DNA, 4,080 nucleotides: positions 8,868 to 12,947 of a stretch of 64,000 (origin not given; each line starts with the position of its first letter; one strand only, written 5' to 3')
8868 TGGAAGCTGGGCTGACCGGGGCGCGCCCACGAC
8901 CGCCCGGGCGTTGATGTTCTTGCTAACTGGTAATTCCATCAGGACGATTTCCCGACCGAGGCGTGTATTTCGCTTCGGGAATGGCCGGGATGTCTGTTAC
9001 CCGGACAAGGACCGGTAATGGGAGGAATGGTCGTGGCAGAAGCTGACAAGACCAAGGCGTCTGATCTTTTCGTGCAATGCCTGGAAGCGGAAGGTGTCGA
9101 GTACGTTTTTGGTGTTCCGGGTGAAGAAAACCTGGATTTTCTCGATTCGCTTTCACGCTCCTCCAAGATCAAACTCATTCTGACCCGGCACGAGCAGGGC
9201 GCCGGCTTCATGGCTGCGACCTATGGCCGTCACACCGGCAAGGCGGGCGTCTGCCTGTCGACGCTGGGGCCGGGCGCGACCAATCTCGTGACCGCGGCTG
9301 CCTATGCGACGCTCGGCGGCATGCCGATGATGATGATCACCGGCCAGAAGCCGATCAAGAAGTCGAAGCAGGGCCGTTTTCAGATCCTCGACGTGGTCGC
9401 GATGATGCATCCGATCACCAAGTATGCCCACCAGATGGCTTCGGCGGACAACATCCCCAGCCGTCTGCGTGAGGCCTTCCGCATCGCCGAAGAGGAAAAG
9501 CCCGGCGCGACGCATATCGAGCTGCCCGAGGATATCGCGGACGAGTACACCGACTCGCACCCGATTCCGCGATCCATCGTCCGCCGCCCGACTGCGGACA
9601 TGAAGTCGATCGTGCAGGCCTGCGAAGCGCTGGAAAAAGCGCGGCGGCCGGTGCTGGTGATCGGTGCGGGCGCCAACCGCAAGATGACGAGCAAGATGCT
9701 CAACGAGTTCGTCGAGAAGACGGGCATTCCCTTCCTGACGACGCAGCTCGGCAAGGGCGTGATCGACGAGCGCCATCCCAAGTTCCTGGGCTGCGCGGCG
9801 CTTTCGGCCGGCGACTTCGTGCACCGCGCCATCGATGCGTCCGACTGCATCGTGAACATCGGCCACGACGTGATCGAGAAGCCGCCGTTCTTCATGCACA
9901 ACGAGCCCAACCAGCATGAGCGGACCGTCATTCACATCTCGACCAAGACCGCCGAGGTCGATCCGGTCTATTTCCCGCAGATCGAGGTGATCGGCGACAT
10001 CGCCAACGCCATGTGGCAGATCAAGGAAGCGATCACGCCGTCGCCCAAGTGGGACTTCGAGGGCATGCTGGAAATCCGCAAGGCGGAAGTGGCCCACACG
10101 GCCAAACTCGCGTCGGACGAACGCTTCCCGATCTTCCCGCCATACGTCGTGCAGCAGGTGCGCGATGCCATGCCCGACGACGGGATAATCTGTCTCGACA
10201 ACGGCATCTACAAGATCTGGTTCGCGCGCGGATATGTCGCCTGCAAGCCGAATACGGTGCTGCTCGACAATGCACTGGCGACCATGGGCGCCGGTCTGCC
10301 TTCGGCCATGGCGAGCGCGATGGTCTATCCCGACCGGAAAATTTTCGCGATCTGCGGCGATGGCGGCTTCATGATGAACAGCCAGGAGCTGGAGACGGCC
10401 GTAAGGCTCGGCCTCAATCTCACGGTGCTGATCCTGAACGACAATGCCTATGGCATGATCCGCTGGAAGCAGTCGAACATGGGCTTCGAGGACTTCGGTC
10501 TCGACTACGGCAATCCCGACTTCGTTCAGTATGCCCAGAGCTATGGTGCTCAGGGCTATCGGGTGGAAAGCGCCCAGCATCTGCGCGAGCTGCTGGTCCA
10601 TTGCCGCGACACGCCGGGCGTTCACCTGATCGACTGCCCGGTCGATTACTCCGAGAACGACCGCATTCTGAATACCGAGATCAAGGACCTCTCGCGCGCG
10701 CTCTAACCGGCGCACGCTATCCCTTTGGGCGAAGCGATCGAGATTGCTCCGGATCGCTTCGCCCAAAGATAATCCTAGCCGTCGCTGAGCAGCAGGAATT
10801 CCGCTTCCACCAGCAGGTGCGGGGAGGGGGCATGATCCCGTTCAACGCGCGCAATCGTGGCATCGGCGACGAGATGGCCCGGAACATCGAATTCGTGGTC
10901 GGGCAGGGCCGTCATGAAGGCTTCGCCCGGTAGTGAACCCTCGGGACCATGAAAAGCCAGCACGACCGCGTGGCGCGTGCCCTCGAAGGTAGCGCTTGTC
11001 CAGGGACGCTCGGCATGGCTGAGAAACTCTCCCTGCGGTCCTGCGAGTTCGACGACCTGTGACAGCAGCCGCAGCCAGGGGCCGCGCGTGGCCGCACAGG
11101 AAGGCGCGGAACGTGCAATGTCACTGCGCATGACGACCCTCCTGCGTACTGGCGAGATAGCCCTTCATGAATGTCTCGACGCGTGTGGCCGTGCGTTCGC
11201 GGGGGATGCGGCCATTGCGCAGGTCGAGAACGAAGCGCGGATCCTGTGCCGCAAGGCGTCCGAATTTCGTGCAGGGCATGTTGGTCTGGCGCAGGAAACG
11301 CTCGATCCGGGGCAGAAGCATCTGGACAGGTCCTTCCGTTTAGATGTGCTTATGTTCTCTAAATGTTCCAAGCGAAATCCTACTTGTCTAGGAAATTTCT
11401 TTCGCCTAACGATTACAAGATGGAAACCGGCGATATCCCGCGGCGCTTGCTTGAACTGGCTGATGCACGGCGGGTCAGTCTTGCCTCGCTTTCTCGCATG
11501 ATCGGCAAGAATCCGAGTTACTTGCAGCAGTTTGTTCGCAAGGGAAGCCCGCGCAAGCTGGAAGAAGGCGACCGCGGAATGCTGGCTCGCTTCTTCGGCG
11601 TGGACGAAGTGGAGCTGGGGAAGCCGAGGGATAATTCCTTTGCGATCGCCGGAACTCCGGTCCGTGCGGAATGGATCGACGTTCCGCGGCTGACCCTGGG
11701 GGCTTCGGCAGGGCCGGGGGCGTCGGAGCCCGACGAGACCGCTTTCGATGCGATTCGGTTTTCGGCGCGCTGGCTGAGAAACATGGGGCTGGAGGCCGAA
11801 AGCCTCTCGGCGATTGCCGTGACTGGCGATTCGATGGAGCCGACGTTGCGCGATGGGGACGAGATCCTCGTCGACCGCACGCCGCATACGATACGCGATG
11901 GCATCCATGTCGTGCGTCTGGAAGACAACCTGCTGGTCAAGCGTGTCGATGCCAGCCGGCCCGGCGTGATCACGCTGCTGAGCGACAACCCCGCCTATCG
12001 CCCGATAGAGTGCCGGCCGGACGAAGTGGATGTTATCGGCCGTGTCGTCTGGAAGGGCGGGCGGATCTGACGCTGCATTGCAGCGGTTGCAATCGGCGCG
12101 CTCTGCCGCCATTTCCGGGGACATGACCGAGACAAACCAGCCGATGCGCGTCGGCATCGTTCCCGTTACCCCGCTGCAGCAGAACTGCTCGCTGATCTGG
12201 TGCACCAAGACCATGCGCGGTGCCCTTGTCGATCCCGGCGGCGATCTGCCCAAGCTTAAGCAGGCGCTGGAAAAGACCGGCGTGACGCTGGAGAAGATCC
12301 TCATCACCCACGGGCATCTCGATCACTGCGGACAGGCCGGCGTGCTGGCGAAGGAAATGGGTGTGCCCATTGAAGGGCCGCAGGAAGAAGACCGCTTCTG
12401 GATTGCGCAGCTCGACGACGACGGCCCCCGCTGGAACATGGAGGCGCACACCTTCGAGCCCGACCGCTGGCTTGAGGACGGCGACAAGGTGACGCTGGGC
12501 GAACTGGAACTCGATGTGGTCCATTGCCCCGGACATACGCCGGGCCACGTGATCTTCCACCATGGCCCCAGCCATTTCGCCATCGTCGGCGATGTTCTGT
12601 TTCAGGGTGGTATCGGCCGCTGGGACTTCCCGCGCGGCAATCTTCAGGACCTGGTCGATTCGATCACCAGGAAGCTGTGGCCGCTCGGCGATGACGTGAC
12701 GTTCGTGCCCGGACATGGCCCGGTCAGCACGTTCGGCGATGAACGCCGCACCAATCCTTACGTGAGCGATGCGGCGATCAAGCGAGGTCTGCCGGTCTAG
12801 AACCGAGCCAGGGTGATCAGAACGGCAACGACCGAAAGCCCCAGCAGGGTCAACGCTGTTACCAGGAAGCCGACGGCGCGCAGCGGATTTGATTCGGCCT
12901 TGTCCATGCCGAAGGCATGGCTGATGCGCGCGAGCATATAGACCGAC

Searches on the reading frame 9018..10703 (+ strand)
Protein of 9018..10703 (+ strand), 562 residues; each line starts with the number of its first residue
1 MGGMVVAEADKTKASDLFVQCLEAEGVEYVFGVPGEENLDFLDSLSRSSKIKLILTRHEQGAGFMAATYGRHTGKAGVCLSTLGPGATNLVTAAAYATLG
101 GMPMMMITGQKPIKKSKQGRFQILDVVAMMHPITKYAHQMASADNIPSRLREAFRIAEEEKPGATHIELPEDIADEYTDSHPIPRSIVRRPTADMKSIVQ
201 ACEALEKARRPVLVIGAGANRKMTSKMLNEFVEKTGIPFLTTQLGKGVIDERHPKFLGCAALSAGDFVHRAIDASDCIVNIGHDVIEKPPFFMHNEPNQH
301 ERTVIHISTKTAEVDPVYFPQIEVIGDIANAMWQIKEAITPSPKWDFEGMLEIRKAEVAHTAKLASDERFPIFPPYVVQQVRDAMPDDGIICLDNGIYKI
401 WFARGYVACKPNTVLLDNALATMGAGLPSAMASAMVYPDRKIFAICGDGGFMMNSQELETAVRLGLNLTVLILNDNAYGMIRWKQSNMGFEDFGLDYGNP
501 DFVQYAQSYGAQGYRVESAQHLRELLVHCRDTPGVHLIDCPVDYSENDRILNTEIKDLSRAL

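Call 59: search_protein_families(library=pfam, proteins=[window:9018-10703:+], max_evalue=0.001)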
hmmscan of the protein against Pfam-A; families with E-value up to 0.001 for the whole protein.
window:9018-10703:+ (562 aa): 3 families
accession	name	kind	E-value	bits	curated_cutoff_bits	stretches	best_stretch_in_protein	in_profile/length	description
PF02775.26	TPP_enzyme_C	-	2.7e-40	138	21.9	1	394-540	1-151/151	Thiamine pyrophosphate enzyme, C-terminal TPP binding domain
PF02776.23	TPP_enzyme_N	-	4.1e-39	133.5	26.8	1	13-129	2-119/119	Thiamine pyrophosphate enzyme, N-terminal TPP binding domain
PF00205.28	TPP_enzyme_M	-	9.9e-29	100.2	30.4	1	200-334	3-136/137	Thiamine pyrophosphate enzyme, central domain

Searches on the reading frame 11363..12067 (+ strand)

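Call 58: search_protein_families(library=pfam, proteins=[window:11363-12067:+], max_evalue=0.001)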
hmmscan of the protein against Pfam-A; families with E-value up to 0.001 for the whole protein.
window:11363-12067:+ (235 aa): 1 family
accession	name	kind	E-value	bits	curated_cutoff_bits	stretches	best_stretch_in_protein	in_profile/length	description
PF00717.28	Peptidase_S24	-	7.4e-22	77.7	23.3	1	116-229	8-116/116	Peptidase S24-like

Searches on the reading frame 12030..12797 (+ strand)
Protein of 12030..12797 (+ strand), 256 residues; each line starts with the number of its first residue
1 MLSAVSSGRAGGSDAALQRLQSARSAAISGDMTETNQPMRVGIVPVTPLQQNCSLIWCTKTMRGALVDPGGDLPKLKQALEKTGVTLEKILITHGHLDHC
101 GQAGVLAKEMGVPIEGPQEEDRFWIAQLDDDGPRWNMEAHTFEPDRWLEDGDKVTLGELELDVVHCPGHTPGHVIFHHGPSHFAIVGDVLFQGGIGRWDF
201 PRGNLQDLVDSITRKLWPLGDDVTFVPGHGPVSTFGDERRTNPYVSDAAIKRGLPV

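Call 58: search_protein_families(library=pfam, proteins=[window:12030-12797:+], max_evalue=0.001)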
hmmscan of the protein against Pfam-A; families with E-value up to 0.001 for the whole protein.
window:12030-12797:+ (256 aa): 2 families
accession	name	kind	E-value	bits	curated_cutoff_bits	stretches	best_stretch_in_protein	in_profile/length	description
PF00753.33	Lactamase_B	-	1.5e-33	116.8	22.7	1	47-229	2-196/196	Metallo-beta-lactamase superfamily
PF12706.13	Lactamase_B_2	-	1.1e-05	25.6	27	1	66-199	4-147/200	Beta-lactamase superfamily domain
